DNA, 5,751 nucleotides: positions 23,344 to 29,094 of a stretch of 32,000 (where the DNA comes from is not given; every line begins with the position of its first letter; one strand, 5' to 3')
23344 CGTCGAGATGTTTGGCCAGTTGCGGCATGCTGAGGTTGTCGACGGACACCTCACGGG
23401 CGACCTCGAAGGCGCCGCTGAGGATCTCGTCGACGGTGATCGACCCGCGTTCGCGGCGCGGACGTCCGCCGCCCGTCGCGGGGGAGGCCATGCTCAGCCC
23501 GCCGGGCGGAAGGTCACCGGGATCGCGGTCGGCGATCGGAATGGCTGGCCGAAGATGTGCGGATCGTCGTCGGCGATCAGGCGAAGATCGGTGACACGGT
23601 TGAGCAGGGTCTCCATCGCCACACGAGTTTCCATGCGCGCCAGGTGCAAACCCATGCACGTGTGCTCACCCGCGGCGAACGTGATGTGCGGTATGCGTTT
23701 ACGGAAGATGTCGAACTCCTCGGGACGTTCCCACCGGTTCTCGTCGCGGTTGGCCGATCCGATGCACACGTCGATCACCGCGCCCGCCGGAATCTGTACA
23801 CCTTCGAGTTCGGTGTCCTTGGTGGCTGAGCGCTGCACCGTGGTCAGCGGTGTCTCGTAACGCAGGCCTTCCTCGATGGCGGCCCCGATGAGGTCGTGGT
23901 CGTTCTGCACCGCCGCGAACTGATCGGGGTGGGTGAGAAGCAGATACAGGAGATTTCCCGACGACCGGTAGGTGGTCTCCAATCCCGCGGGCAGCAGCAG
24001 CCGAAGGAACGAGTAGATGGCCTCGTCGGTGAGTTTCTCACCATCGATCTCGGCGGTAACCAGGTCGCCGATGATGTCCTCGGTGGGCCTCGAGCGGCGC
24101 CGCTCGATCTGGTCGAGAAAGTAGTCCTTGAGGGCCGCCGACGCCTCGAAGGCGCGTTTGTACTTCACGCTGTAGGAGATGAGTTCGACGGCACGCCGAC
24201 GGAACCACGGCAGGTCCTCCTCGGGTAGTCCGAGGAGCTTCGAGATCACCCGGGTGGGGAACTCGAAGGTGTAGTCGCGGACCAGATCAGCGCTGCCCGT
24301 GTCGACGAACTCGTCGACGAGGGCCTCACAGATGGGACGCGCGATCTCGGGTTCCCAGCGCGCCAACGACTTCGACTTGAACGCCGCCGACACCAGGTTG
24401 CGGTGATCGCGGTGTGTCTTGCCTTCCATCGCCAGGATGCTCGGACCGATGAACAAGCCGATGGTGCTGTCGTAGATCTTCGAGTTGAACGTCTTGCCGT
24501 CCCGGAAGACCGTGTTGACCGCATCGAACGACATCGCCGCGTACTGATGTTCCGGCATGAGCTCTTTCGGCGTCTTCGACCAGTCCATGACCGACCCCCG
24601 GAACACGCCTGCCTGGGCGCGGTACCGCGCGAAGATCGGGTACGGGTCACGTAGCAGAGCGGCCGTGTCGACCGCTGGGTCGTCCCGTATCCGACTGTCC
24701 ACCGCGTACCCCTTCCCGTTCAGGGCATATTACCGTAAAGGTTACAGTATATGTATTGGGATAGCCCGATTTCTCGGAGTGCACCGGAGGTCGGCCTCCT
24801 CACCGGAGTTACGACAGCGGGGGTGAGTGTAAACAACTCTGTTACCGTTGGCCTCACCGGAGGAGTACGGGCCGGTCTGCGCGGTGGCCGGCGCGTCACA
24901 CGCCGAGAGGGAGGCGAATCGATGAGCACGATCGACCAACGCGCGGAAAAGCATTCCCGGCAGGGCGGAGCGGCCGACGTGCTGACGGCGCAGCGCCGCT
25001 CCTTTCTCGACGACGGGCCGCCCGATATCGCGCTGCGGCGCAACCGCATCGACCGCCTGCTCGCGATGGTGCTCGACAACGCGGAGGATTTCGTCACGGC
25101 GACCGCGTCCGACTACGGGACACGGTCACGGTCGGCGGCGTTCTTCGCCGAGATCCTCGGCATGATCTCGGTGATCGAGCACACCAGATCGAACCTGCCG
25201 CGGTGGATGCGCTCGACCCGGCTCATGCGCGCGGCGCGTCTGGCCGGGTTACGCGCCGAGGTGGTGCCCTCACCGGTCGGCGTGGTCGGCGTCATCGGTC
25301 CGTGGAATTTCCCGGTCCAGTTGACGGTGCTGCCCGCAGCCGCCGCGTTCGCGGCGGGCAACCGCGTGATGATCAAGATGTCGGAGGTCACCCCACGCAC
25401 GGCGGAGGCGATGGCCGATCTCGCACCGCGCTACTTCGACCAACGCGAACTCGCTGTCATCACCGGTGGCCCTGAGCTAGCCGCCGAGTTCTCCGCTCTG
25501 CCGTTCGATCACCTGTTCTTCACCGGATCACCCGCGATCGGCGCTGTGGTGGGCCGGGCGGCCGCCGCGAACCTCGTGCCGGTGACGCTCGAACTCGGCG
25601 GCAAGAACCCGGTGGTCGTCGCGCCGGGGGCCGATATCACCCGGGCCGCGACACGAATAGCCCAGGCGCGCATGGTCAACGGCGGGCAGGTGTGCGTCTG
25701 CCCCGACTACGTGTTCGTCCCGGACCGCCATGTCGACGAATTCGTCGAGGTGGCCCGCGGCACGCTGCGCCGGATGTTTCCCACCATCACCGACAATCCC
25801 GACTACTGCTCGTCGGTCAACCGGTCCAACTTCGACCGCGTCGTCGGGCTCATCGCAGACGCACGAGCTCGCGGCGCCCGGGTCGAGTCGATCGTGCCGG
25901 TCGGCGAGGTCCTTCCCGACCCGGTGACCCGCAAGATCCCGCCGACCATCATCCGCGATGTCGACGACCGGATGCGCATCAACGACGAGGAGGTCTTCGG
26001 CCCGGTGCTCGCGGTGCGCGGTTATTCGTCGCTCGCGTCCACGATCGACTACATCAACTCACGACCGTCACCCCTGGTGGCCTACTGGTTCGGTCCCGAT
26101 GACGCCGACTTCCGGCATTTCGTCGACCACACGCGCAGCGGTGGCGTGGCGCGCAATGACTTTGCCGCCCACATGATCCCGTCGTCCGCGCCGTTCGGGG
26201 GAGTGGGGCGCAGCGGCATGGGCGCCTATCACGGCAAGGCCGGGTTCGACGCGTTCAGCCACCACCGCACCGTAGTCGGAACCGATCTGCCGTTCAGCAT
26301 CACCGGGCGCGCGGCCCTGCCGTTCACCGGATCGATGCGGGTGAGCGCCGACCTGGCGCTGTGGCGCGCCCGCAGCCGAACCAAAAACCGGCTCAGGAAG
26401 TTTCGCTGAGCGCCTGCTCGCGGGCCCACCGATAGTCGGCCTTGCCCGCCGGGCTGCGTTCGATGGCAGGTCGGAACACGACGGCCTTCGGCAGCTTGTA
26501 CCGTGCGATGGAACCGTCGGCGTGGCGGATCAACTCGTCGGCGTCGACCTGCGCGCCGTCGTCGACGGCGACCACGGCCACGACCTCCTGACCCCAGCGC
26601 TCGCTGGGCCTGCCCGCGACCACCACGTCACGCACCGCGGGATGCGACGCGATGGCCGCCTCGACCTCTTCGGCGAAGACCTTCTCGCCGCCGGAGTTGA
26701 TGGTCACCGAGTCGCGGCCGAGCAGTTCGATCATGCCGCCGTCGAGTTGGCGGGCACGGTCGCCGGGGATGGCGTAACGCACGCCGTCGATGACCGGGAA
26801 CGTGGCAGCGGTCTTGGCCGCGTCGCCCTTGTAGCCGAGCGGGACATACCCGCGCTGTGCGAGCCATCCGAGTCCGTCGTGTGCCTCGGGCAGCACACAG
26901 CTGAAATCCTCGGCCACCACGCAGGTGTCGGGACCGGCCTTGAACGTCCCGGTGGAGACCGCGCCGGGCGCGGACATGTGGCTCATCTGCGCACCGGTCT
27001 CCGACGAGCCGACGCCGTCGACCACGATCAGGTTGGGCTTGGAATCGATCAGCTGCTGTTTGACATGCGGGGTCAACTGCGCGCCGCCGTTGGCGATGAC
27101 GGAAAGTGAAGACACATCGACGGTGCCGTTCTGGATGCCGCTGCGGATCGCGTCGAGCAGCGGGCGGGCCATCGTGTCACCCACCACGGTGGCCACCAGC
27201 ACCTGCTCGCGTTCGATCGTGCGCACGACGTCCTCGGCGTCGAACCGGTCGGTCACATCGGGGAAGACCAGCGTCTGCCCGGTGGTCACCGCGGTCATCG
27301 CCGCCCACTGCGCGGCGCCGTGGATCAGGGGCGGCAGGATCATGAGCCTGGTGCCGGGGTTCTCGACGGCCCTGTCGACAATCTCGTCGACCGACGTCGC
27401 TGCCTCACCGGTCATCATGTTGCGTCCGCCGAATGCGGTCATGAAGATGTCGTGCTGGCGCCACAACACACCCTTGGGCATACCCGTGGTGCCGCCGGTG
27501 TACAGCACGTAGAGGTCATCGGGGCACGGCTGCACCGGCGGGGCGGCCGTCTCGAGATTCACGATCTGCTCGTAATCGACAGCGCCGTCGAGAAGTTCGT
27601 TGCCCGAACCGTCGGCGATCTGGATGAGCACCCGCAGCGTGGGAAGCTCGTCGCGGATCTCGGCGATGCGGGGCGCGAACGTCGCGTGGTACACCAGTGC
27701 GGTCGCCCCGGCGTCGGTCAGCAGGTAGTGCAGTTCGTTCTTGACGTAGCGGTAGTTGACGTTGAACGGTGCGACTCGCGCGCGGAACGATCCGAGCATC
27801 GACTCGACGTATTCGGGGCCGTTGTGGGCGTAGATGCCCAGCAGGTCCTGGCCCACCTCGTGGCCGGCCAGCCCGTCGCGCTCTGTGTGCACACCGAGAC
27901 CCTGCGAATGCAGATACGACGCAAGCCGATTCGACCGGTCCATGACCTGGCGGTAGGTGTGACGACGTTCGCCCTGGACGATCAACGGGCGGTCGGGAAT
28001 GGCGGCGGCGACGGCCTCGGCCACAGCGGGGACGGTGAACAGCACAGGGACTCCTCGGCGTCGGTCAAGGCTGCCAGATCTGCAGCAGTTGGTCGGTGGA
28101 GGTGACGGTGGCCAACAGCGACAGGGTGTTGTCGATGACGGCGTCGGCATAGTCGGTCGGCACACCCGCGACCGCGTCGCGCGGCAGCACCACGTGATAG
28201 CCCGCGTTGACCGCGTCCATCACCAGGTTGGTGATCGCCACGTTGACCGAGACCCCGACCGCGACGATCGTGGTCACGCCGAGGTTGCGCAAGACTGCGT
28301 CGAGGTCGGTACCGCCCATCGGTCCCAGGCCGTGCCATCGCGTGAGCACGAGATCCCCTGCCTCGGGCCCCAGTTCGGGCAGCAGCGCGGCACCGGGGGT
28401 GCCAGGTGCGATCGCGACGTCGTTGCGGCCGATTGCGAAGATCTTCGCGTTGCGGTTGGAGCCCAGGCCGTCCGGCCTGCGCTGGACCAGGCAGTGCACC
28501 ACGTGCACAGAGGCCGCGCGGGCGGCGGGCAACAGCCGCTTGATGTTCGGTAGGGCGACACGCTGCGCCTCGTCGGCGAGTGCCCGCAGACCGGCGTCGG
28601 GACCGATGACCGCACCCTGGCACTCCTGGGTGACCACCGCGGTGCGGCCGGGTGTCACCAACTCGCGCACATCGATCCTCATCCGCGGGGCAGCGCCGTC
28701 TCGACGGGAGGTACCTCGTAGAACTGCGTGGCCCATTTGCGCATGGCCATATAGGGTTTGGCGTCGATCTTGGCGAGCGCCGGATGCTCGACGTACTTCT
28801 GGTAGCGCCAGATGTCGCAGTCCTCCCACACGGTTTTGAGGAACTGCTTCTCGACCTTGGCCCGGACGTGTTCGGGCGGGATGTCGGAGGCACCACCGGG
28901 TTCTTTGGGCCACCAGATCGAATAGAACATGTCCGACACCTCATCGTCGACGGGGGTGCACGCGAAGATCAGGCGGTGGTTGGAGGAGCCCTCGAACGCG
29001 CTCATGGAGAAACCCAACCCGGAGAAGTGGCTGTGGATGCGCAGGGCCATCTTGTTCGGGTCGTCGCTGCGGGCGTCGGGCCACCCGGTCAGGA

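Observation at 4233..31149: One AT-rich 19-bp palindrome in eight promoter regions: candidate operator of an uncharacterised TetR regulon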

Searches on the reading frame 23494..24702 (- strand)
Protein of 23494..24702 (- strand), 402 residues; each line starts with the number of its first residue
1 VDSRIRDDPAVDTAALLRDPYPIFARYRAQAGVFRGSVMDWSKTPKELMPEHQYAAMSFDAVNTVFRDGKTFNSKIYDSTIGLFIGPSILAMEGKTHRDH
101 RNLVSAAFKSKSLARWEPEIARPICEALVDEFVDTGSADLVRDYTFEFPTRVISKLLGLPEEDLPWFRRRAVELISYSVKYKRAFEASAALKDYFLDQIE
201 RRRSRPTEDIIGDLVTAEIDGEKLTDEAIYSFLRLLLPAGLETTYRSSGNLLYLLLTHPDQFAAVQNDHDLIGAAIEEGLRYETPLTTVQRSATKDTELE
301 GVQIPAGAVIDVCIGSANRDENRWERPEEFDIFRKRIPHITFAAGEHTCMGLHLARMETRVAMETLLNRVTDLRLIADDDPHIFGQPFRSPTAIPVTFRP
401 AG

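Call 8: search_protein_families(library=pfam, proteins=[window:23494-24702:-])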
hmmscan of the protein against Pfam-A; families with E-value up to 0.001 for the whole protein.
window:23494-24702:- (402 aa): 1 family
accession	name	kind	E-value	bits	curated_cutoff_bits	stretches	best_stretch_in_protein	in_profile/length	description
PF00067.27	p450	-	7.1e-34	117.8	22.8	1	181-369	205-431/462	Cytochrome P450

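Call 12: search_protein_families(library=ncbifam, proteins=[window:23494-24702:-])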
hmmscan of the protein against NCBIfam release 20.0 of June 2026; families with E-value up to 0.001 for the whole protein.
window:23494-24702:- (402 aa): 9 families
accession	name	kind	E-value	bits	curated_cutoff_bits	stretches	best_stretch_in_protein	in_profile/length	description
TIGR04538.1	P450_cycloAA_1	subfamily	8.4e-50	169.7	500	1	52-380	31-376/395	cytochrome P450, cyclodipeptide synthase-associated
NF041177.1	Cyp119_Thmprot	equivalog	5.5e-36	124.1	680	1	90-376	69-346/368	cytochrome P450 Cyp119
NF045816.1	PentlenlactSyn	equivalog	6.9e-35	120.5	700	1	92-377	86-373/396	pentalenolactone synthase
TIGR04515.1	P450_rel_GT_act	subfamily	2.8e-33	115.8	343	1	89-374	92-363/386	P450-derived glycosyltransferase activator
NF041802.1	P450_SolI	exception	2.8e-28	98.6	850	1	89-377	109-402/424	solanimycin biosynthesis cytochrome P450 SolI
TIGR04458.1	CYP450_TxtE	equivalog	1.7e-25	89.5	500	1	14-396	7-400/403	4-nitrotryptophan synthase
NF050147.1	aminopyruv_ApyO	equivalog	5e-13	48.5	525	1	89-370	80-393/444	RiPP biosynthesis cytochrome P450 ApyO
NF051859.1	AlbFlvMonOxTrpSyn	equivalog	1.7e-11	43.4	700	1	183-369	210-426/457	bifunctional albaflavenone monooxygenase/terpene synthase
NF045812.1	PentlenOxigase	equivalog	2.8e-10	39.6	800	1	180-370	193-409/444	pentalenene oxygenase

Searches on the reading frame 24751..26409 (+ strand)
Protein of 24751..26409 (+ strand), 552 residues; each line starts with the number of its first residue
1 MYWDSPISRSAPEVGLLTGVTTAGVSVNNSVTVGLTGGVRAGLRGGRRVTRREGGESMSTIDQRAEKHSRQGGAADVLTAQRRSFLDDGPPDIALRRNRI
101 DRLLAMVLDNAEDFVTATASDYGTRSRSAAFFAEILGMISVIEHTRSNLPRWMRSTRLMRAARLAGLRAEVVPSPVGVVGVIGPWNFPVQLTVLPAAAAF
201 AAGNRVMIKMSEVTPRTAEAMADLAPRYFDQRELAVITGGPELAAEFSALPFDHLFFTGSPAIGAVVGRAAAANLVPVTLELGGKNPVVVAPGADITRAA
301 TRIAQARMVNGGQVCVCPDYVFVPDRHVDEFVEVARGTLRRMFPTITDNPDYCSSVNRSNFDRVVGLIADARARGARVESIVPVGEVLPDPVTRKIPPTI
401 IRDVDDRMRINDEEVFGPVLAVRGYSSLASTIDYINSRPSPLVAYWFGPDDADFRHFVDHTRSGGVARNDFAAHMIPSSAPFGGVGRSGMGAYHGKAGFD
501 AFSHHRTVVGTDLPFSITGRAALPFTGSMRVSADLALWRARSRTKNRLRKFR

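Call 8: search_protein_families(library=pfam, proteins=[window:24751-26409:+])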
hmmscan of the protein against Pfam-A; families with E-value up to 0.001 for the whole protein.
window:24751-26409:+ (552 aa): 1 family
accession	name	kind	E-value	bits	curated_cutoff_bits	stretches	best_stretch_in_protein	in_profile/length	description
PF00171.27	Aldedh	-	9.6e-78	262.2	23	1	95-508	52-461/461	Aldehyde dehydrogenase family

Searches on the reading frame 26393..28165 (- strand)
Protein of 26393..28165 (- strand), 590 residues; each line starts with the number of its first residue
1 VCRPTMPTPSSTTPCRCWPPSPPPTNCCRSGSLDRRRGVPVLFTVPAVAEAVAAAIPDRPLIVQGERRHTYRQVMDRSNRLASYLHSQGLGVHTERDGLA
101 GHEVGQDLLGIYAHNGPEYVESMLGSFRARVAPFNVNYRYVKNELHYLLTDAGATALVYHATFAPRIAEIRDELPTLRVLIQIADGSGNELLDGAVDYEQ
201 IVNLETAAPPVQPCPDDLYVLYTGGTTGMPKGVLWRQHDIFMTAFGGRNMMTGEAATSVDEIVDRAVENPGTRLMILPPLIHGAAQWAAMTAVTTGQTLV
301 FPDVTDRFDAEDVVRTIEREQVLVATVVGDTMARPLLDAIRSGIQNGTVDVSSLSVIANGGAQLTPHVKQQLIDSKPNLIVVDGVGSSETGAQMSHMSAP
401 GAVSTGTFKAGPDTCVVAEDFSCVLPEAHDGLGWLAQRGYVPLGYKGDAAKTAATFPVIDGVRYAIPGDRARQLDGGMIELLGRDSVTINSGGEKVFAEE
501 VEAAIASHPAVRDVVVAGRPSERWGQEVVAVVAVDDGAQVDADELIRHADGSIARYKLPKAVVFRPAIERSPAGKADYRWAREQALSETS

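Call 8: search_protein_families(library=pfam, proteins=[window:26393-28165:-])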
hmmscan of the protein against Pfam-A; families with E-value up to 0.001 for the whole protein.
window:26393-28165:- (590 aa): 2 families
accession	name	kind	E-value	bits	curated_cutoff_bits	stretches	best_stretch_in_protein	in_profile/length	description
PF00501.34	AMP-binding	-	1.7e-47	162.5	29.9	1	51-428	3-367/384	AMP-binding enzyme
PF13193.12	AMP-binding_C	-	3e-16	60.5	24.5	1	500-575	1-76/76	AMP-binding enzyme C-terminal domain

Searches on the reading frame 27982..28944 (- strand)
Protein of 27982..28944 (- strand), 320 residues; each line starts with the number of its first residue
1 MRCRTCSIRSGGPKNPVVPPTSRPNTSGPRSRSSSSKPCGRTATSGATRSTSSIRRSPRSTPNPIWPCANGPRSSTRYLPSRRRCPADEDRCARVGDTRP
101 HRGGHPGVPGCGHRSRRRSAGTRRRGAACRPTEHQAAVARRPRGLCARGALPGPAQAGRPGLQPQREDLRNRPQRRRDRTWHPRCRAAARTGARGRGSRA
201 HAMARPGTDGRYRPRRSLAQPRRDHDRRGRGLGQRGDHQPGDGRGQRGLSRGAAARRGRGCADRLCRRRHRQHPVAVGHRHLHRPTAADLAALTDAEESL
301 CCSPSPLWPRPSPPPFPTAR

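Call 8: search_protein_families(library=pfam, proteins=[window:27982-28944:-])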
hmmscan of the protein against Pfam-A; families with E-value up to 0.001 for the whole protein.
window:27982-28944:- (320 aa): 0 families

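Call 12: search_protein_families(library=ncbifam, proteins=[window:27982-28944:-])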
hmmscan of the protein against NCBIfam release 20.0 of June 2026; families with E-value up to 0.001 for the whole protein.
window:27982-28944:- (320 aa): 0 families

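Call 46: search_protein_families(library=pfam, proteins=[window:28065-28913:-], max_evalue=0.1)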
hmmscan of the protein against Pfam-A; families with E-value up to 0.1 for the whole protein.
window:28065-28913:- (282 aa): 1 family
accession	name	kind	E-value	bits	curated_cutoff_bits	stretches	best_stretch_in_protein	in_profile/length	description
PF00857.26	Isochorismatase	-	4.6e-36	124.9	27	1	91-275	1-175/175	Isochorismatase domain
